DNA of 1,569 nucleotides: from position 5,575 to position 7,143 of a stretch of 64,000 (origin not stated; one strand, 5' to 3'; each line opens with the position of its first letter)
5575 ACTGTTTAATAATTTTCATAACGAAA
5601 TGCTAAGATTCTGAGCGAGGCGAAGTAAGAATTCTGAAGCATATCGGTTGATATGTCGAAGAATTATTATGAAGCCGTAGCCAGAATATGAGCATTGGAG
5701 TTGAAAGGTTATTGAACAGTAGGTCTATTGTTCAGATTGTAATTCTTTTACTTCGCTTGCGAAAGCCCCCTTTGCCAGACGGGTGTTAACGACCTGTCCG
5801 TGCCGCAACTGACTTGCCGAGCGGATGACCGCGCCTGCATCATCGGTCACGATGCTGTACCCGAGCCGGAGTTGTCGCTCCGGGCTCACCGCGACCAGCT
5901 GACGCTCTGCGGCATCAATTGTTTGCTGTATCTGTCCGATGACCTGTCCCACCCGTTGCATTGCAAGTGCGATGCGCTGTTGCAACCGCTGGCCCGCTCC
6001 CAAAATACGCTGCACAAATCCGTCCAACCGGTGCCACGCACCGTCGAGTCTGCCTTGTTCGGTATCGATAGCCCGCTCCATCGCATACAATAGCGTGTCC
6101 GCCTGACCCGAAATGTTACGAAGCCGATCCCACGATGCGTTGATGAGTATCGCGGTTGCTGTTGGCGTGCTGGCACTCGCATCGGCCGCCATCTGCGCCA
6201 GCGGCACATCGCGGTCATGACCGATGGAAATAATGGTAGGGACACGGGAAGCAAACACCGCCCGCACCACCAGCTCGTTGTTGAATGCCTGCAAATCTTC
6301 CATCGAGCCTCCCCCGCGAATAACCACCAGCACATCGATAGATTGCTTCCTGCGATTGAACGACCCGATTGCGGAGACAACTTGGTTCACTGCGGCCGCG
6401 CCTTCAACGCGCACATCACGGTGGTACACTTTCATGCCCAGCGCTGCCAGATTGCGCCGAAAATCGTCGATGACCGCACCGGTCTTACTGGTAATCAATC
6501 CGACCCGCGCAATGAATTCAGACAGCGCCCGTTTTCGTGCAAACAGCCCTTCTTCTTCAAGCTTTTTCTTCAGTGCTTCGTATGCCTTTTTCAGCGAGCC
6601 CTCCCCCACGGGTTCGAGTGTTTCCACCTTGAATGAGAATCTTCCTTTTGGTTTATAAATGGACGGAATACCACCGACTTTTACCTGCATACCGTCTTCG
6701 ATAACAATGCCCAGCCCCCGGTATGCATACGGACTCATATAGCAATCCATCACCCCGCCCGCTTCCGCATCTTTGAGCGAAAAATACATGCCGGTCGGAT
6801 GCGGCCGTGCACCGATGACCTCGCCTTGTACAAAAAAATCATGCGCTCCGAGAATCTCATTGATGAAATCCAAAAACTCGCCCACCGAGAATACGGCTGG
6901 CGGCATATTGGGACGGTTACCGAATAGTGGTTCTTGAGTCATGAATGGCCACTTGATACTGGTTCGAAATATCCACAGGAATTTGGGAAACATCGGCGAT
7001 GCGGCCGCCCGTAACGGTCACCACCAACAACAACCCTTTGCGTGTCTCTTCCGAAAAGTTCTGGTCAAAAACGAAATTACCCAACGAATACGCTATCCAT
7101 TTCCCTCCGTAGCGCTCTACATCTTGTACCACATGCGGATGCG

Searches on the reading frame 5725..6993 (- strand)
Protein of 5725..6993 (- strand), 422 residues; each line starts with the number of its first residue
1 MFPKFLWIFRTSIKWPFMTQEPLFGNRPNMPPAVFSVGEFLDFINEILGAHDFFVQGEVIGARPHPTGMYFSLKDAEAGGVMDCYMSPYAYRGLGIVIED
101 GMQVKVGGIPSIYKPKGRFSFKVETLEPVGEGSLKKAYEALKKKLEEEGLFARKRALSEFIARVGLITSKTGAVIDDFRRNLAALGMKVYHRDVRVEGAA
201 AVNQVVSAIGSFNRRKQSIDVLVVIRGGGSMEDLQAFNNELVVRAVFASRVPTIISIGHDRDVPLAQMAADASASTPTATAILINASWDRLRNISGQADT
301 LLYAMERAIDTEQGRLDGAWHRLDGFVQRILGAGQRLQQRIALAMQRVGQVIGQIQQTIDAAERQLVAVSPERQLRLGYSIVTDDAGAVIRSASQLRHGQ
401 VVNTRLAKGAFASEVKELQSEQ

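Call 70: search_protein_families(library=pfam, proteins=[window:5725-6993:-], max_evalue=0.00001)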
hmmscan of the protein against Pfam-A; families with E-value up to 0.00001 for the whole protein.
window:5725-6993:- (422 aa): 2 families
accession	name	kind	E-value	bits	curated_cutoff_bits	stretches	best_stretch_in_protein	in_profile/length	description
PF02601.20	Exonuc_VII_L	-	3e-59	201.5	35.9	2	152-339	5-194/315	Exonuclease VII, large subunit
PF13742.12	tRNA_anti_2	-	2.3e-13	50.6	27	1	35-126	1-94/95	OB-fold nucleic acid binding domain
